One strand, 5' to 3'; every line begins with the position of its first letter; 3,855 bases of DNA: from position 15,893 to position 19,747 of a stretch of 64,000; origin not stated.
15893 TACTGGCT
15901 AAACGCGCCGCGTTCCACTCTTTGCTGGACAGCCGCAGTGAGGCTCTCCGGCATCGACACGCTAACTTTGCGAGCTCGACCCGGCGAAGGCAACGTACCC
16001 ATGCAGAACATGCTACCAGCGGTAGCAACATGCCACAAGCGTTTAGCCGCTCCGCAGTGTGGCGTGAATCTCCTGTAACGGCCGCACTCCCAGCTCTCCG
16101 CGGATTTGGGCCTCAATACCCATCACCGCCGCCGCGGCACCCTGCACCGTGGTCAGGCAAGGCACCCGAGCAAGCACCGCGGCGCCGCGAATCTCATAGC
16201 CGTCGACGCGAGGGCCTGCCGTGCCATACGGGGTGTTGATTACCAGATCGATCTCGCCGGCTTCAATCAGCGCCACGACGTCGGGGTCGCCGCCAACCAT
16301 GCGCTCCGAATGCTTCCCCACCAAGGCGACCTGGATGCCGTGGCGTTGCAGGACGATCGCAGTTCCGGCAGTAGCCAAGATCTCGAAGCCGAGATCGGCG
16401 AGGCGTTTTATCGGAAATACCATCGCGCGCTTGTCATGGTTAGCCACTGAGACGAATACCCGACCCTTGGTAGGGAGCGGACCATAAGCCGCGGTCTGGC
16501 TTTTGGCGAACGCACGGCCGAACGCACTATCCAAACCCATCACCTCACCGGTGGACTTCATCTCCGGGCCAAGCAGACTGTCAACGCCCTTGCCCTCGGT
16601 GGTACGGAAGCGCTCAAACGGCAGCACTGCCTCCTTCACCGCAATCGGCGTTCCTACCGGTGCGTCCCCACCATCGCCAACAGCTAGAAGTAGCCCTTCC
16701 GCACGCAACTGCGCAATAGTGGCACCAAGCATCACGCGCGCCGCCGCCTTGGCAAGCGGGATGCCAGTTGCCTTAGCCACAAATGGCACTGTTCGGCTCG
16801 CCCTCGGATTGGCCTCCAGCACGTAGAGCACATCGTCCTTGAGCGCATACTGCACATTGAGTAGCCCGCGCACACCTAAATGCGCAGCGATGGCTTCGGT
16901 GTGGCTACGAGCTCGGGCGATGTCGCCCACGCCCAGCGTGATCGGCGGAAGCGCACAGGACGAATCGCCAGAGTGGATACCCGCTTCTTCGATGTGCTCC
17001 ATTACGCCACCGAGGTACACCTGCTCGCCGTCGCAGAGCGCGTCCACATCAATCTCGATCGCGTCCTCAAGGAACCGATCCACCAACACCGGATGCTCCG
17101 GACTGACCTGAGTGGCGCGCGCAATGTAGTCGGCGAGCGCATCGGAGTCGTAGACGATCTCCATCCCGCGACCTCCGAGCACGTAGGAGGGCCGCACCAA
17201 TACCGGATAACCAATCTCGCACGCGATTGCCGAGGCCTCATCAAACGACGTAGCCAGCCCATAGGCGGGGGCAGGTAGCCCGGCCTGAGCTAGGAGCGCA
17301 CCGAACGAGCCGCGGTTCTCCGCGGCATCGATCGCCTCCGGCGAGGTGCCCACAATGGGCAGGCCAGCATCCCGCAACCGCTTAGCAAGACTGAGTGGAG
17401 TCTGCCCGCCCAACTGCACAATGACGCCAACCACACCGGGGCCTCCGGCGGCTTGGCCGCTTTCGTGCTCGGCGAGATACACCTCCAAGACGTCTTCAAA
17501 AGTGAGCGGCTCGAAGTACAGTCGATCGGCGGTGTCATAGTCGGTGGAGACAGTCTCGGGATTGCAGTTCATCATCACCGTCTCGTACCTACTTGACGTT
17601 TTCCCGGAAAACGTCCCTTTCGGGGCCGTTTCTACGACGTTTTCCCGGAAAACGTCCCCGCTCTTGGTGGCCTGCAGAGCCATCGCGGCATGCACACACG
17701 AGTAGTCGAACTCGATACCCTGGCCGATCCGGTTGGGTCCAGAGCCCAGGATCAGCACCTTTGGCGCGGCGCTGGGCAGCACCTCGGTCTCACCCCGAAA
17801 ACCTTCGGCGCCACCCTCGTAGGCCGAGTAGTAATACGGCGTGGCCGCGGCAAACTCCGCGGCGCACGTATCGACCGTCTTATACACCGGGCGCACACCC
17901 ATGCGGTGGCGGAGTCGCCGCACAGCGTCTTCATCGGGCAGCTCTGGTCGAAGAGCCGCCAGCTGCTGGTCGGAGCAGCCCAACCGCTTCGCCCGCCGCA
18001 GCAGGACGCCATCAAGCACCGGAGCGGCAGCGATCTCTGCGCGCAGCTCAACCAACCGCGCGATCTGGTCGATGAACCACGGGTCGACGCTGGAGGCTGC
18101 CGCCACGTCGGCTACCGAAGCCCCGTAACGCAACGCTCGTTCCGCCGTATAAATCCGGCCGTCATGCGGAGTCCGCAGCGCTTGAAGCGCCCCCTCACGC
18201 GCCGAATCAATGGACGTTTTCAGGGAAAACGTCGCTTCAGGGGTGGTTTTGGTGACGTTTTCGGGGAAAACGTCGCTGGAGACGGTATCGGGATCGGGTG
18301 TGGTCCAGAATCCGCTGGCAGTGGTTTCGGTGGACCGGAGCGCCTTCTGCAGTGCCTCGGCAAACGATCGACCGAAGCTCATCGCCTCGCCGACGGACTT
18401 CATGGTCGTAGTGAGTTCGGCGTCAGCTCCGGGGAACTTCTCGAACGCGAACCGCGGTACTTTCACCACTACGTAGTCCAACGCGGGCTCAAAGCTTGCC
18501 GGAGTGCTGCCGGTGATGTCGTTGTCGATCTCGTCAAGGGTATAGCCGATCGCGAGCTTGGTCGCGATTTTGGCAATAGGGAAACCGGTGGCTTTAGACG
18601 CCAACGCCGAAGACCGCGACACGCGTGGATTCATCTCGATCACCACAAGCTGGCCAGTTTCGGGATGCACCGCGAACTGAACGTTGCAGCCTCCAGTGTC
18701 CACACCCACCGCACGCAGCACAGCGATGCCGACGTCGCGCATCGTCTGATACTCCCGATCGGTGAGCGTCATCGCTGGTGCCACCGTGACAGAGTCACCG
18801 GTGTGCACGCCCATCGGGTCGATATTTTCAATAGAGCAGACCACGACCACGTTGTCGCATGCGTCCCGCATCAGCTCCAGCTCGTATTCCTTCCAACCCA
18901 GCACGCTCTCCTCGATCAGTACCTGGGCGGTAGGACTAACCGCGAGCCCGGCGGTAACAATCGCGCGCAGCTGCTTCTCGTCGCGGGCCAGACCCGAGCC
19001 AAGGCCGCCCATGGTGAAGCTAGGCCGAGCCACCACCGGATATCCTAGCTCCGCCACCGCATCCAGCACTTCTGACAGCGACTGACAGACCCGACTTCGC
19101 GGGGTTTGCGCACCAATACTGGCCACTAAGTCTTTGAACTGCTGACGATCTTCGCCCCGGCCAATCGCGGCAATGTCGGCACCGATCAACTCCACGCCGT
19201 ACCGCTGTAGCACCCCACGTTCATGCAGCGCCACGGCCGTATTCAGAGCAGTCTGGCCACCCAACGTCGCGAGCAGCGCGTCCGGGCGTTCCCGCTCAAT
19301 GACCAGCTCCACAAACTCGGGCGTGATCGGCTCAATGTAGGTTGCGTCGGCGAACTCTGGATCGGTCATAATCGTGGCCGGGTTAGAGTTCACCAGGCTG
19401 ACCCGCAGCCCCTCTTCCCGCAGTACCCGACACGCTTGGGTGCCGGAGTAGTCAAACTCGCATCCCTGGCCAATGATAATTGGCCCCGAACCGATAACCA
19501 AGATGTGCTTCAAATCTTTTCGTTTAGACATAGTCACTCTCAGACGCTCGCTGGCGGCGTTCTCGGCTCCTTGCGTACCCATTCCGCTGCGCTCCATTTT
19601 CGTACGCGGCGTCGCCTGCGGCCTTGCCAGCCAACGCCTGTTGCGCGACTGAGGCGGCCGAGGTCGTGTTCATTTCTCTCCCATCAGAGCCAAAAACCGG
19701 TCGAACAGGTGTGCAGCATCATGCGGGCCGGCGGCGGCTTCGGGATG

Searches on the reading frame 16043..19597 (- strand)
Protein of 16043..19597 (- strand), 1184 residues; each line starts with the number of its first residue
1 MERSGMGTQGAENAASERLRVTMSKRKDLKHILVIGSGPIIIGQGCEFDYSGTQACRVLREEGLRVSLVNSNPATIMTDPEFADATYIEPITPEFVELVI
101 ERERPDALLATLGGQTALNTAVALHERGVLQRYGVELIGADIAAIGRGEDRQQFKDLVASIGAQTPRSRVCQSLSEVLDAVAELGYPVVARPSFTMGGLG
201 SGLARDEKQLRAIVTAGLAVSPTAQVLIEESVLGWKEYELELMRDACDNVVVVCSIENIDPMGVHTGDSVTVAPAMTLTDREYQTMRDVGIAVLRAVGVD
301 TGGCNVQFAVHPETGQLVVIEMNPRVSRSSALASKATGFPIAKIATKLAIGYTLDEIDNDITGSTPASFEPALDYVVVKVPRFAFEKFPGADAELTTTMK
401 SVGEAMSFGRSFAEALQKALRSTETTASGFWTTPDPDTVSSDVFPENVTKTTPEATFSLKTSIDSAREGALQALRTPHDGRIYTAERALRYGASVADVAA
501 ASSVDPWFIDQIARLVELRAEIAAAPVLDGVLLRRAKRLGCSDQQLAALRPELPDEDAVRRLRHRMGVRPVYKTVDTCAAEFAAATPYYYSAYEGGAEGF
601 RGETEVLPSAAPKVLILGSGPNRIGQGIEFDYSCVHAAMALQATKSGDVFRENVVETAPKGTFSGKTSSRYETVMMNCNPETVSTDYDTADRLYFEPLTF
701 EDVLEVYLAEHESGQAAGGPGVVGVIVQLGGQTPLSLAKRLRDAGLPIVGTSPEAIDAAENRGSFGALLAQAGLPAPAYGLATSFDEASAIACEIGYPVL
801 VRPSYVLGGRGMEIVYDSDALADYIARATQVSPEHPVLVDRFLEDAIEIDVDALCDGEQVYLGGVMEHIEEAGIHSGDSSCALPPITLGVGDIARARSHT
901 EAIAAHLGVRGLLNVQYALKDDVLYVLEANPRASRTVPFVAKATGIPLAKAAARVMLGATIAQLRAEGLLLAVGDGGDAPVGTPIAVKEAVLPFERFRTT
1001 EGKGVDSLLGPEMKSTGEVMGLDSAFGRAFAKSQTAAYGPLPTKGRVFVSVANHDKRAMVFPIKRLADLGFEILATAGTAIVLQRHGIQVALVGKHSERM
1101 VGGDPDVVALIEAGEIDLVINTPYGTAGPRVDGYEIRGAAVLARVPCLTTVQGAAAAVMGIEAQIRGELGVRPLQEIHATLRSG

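Call 26: search_solved_structures(query=window:16043-19597:-, show_alignments=1, max_evalue=1e-50)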
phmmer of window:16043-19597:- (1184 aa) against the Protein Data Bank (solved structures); distinct sequences matched with E-value up to 1e-50: 5.
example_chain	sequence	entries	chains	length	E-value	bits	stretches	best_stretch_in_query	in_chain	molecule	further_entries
1bxr_A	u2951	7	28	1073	0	1124.4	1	23-1181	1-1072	CARBAMOYL-PHOSPHATE SYNTHASE | CARBAMOYL PHOSPHATE SYNTHETASE: LARGE SUBUNIT | CARBAMOYL PHOSPHATE SYNTHETASE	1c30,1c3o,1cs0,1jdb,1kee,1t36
1ce8_A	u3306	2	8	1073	0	1121.4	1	23-1181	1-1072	PROTEIN (CARBAMOYL-PHOSPHATE SYNTHASE) | carbamoyl phosphate synthetase large chain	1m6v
1a9x_A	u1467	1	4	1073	0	1117.5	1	23-1181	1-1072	CARBAMOYL PHOSPHATE SYNTHETASE (LARGE CHAIN)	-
5dot_A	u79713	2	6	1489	4.8e-213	713.5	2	23-641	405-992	Carbamoyl-phosphate synthase [ammonia], mitochondrial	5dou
6uel_A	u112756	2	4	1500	5e-213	713.4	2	23-641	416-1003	Carbamoyl-phosphate synthase [ammonia], mitochondrial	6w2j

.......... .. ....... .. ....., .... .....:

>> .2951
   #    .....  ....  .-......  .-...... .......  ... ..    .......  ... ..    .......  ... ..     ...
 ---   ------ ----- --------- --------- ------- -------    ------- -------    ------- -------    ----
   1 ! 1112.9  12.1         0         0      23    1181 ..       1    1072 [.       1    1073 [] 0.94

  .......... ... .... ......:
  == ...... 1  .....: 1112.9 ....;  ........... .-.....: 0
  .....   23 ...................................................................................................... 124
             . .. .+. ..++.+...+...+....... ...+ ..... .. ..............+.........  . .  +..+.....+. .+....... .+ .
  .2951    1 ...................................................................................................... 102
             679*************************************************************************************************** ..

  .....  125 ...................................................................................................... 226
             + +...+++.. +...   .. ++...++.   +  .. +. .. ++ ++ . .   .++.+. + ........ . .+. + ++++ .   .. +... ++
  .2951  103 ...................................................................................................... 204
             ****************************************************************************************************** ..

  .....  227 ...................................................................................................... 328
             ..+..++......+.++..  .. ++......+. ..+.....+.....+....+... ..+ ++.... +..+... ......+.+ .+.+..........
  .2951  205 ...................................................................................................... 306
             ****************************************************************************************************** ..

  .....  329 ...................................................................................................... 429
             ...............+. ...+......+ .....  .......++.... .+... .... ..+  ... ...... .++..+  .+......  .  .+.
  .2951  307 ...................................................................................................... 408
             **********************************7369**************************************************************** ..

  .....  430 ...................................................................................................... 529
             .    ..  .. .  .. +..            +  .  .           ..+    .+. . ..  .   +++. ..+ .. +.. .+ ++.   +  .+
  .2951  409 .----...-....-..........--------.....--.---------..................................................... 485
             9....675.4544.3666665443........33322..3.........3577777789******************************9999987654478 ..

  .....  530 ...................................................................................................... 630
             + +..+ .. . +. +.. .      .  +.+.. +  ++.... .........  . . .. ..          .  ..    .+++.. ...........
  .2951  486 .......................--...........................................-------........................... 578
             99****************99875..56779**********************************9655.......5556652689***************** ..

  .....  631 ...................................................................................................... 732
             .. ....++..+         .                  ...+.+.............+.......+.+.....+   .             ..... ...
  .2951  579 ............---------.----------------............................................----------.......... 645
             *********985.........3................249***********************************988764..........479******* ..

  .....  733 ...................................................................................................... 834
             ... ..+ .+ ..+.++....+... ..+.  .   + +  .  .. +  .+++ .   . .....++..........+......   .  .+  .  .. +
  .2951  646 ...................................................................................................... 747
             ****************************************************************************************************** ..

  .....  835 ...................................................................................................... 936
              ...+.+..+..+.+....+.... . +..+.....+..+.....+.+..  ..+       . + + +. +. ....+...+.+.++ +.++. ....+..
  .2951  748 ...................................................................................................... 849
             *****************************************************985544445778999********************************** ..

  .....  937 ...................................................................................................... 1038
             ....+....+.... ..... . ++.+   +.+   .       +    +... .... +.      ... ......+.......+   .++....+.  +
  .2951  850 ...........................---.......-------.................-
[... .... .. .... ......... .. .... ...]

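Call 51: find_homologous_proteins(query=window:16043-19597:-, max_evalue=1e-100)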
Query window:16043-19597:- (1184 aa): 8000 proteins with E <= 1e-100 among 8000 candidates; the best 120 are listed.
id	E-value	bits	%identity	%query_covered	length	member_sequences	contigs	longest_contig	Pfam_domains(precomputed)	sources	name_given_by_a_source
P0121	0.0e+0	2597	100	100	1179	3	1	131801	PF25596.2,PF02142.28,PF15632.12,PF13549.12,PF02786.23,PF02787.26,PF02222.28,PF02655.20,PF07478.19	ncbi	-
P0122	0.0e+0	2382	94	98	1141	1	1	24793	PF25596.2,PF02142.28,PF15632.12,PF13549.12,PF02786.23,PF02787.26,PF02222.28,PF08443.17,PF02655.20,PF01071.25,PF07478.19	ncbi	-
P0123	0.0e+0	2091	84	98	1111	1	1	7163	PF25596.2,PF02142.28,PF15632.12,PF02786.23,PF02787.26,PF02222.28,PF08443.17,PF02655.20,PF01071.25,PF07478.19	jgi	jgi:carbamoyl-phosphate synthase large subunit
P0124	0.0e+0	2075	82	98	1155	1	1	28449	PF25596.2,PF02142.28,PF15632.12,PF02786.23,PF02787.26,PF02222.28,PF02655.20,PF07478.19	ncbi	-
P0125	0.0e+0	1901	76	98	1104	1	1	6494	PF25596.2,PF02142.28,PF08442.16,PF15632.12,PF13549.12,PF02786.23,PF02787.26,PF02222.28,PF02655.20,PF07478.19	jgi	jgi:carbamoyl-phosphate synthase large subunit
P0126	0.0e+0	1900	76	98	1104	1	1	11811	PF25596.2,PF02142.28,PF08442.16,PF15632.12,PF13549.12,PF02786.23,PF02787.26,PF02222.28,PF02655.20,PF07478.19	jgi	jgi:carbamoyl-phosphate synthase large subunit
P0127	0.0e+0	1888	76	98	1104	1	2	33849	PF25596.2,PF02142.28,PF08442.16,PF15632.12,PF13549.12,PF02786.23,PF02787.26,PF02222.28,PF02655.20,PF07478.19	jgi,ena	-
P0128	0.0e+0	1888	76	98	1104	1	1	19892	PF25596.2,PF02142.28,PF08442.16,PF15632.12,PF13549.12,PF02786.23,PF02787.26,PF02222.28,PF02655.20,PF07478.19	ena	-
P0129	0.0e+0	1886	76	98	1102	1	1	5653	PF25596.2,PF02142.28,PF08442.16,PF15632.12,PF13549.12,PF02786.23,PF02787.26,PF02222.28,PF08443.17,PF02655.20,PF07478.19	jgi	jgi:carbamoyl-phosphate synthase large subunit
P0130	0.0e+0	1883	81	92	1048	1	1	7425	PF25596.2,PF02142.28,PF15632.12,PF13549.12,PF02786.23,PF02787.26,PF02222.28,PF08443.17,PF02655.20,PF01071.25,PF07478.19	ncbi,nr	ncbi:MAG TPA: carbamoyl-phosphate synthase large subunit, partial [Mycobacteriales bacterium]|nr:car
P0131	0.0e+0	1879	76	98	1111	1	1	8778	PF25596.2,PF02142.28,PF08442.16,PF15632.12,PF13549.12,PF02786.23,PF02787.26,PF02222.28,PF08443.17,PF02655.20,PF07478.19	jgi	jgi:carbamoyl-phosphate synthase large subunit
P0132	0.0e+0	1866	75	98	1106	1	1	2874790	PF25596.2,PF02142.28,PF08442.16,PF15632.12,PF13549.12,PF02786.23,PF02787.26,PF02222.28,PF02655.20,PF07478.19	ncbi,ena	-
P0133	0.0e+0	1858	74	98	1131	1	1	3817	PF25596.2,PF02142.28,PF08442.16,PF15632.12,PF02786.23,PF02787.26,PF02222.28,PF07478.19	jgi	jgi:carbamoyl-phosphate synthase large subunit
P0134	0.0e+0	1857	75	97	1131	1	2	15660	PF25596.2,PF02142.28,PF15632.12,PF02786.23,PF02787.26,PF02222.28,PF07478.19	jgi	-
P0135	0.0e+0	1849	75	98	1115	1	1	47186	PF25596.2,PF02142.28,PF08442.16,PF15632.12,PF13549.12,PF02786.23,PF02787.26,PF02222.28,PF08443.17,PF07478.19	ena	-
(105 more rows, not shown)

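Call 53: find_encoding_contigs(protein=P0122, flank=10000, max_places=3)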
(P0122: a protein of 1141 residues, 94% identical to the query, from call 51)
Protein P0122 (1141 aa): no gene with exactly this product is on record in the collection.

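Call 54: find_encoding_contigs(protein=P0123, flank=2000, max_places=2)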
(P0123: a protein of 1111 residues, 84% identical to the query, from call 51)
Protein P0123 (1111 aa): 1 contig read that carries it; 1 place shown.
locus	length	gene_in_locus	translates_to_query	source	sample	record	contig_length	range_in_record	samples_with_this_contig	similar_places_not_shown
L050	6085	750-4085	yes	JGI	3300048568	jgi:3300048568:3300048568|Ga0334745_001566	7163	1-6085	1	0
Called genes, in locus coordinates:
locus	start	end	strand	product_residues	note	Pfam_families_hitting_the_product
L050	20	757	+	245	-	PF00117:GATase, PF07722:Peptidase_C26 (faint)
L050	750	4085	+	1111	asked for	PF25596:CPSase_L_D1, PF02786:CPSase_L_D2, PF02787:CPSase_L_D3, PF25596:CPSase_L_D1, PF02222:ATP-grasp (weak), PF02786:CPSase_L_D2, PF15632:ATPgrasp_Ter (weak), PF02142:MGS, +4 more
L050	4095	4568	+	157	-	PF10604:Polyketide_cyc2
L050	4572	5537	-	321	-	PF01370:Epimerase, PF08338:DUF1731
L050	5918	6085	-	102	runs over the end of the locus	-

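Call 55: find_encoding_contigs(protein=P0124, flank=10000, max_places=2)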
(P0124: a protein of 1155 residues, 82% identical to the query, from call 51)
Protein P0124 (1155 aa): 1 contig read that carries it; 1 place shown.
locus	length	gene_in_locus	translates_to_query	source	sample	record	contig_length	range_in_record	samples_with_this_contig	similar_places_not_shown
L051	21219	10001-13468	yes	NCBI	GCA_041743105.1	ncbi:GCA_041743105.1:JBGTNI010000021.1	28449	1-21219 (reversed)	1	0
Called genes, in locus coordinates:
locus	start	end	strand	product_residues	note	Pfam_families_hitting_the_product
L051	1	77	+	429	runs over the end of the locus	PF04542:Sigma70_r2, PF08281:Sigma70_r4_2, PF20239:DUF6596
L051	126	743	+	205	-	PF04199:Cyclase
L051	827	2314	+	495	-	-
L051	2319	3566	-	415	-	-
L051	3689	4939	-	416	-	PF04389:Peptidase_M28 (weak), PF01546:Peptidase_M20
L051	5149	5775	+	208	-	PF00156:Pribosyltran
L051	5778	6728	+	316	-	PF02729:OTCace_N, PF00185:OTCace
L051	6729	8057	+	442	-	PF07969:Amidohydro_3 (faint), PF01979:Amidohydro_1, PF12890:DHOase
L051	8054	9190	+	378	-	PF00988:CPSase_sm_chain, PF00117:GATase, PF07722:Peptidase_C26 (weak)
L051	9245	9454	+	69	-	-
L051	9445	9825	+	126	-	PF13384:HTH_23 (faint)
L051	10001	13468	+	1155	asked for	PF25596:CPSase_L_D1, PF02786:CPSase_L_D2, PF02787:CPSase_L_D3, PF25596:CPSase_L_D1, PF02222:ATP-grasp (weak), PF02786:CPSase_L_D2, PF15632:ATPgrasp_Ter (weak), PF02142:MGS, +2 more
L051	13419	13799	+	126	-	-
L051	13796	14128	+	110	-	-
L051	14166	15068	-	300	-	-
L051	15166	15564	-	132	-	PF01850:PIN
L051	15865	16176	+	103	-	-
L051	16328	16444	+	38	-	-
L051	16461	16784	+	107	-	PF22525:H2TH_5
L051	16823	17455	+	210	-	PF00625:Guanylate_kin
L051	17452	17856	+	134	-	PF01192:RNA_pol_Rpb6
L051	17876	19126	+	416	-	PF02441:Flavoprotein, PF04127:DFP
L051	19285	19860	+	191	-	PF13649:Methyltransf_25 (weak)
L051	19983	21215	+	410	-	PF00438:S-AdoMet_synt_N, PF02772:S-AdoMet_synt_M, PF02773:S-AdoMet_synt_C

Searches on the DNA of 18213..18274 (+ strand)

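Call 77: search_dna_similar(query=window:18213-18274:+, collection=plasmids, mode=distant, max_evalue=0.01, max_rows=10)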
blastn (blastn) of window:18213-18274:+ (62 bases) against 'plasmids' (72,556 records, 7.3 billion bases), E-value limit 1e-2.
No match.

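Call 78: search_dna_similar(query=window:18213-18274:+, collection=phages, mode=distant, max_evalue=0.01, max_rows=10)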
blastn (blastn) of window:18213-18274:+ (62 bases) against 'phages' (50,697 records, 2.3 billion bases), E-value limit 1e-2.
No match.
